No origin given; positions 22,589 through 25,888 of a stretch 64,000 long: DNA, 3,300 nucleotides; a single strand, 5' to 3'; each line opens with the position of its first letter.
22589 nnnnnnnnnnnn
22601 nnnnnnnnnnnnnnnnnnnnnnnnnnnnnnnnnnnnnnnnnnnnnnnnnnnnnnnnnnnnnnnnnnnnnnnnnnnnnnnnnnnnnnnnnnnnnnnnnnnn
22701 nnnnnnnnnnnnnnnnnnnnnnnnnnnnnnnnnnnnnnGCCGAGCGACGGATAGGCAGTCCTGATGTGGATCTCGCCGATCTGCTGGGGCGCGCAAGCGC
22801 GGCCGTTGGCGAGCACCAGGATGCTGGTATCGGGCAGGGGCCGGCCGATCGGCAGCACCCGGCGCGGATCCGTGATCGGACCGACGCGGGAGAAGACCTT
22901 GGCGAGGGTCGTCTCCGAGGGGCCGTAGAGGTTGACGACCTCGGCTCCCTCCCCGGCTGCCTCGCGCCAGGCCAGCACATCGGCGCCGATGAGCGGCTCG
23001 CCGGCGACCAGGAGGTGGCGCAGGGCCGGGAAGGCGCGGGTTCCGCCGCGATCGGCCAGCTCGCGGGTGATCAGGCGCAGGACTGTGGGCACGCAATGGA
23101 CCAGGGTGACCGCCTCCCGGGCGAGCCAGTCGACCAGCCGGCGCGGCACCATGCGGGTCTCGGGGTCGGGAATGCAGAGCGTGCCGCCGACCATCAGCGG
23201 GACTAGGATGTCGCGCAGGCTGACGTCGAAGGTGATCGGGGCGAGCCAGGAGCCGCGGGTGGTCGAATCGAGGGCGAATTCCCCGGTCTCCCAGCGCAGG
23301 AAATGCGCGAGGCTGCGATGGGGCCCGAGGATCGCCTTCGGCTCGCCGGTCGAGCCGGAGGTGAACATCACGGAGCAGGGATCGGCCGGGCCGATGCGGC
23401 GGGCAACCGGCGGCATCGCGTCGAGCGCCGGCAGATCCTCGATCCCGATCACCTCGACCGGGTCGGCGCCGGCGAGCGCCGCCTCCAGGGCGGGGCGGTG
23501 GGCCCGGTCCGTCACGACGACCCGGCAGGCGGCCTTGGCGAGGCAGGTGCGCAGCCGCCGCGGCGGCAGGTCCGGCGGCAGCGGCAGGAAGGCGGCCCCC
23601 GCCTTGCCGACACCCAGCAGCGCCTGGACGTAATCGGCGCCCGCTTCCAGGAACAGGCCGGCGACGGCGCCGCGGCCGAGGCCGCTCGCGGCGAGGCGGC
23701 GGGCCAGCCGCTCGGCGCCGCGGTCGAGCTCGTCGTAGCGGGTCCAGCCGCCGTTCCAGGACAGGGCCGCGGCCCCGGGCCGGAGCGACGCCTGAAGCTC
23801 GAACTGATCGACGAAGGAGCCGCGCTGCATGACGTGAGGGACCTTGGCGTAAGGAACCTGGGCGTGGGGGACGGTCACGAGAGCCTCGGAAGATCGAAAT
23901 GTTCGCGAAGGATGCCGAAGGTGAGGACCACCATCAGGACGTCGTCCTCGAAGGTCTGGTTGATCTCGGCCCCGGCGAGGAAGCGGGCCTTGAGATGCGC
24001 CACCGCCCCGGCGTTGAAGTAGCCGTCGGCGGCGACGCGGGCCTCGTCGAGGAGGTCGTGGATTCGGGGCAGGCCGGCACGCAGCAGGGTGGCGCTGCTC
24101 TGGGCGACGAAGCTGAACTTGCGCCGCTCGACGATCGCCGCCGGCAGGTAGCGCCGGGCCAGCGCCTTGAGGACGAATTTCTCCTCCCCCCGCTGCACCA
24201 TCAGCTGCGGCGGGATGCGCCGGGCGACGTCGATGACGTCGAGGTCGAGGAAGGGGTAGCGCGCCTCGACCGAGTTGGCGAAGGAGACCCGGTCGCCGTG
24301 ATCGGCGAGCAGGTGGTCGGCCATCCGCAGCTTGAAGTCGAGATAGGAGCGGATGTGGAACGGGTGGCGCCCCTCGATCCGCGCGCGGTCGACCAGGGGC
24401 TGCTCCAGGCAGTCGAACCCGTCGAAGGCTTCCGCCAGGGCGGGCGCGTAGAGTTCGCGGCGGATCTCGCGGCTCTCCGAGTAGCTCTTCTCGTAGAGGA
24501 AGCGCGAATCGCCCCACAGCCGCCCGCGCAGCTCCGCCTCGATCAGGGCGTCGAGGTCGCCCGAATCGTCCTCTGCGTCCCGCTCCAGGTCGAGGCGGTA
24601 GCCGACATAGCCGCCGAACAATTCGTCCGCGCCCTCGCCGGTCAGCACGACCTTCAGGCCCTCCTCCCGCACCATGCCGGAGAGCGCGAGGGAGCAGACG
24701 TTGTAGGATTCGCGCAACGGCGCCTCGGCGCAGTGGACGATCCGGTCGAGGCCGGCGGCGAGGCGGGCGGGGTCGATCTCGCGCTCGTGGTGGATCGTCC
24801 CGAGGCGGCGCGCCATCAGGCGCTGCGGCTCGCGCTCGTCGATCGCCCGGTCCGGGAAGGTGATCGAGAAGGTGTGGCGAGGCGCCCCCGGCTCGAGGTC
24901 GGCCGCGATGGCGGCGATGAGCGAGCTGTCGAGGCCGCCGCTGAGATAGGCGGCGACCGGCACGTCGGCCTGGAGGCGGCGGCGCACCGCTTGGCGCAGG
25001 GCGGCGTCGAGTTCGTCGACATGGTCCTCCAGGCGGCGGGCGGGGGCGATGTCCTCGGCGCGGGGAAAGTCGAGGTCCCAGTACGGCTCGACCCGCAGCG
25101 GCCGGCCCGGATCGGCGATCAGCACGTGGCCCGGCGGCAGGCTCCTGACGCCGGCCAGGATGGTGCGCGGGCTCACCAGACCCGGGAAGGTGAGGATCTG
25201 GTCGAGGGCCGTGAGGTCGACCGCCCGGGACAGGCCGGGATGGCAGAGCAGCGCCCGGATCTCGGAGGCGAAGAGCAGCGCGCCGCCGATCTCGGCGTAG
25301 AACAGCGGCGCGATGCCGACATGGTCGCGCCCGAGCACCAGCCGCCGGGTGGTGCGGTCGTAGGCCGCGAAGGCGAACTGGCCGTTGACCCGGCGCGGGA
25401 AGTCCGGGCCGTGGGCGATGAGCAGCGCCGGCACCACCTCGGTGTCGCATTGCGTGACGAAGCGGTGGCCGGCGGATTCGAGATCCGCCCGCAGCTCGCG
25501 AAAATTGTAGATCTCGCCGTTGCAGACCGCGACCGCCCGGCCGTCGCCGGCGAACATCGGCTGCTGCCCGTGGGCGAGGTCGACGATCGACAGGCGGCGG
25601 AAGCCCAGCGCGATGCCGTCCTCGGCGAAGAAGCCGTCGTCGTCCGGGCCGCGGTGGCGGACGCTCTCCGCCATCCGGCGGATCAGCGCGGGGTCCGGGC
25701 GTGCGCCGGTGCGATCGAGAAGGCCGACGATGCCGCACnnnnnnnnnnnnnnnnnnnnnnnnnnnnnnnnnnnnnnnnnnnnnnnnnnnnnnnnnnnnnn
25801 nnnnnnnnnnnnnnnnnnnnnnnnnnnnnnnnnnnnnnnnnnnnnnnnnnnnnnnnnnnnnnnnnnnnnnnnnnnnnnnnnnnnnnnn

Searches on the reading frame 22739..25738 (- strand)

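Call 19: search_protein_families(library=pfam, proteins=[window:22739-25738:-], max_evalue=0.001)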
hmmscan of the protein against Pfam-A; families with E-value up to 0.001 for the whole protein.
window:22739-25738:- (1000 aa): 1 family
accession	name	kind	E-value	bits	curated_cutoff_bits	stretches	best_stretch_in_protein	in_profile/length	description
PF00501.34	AMP-binding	-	1.5e-64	218.7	29.9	1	646-995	1-377/384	AMP-binding enzyme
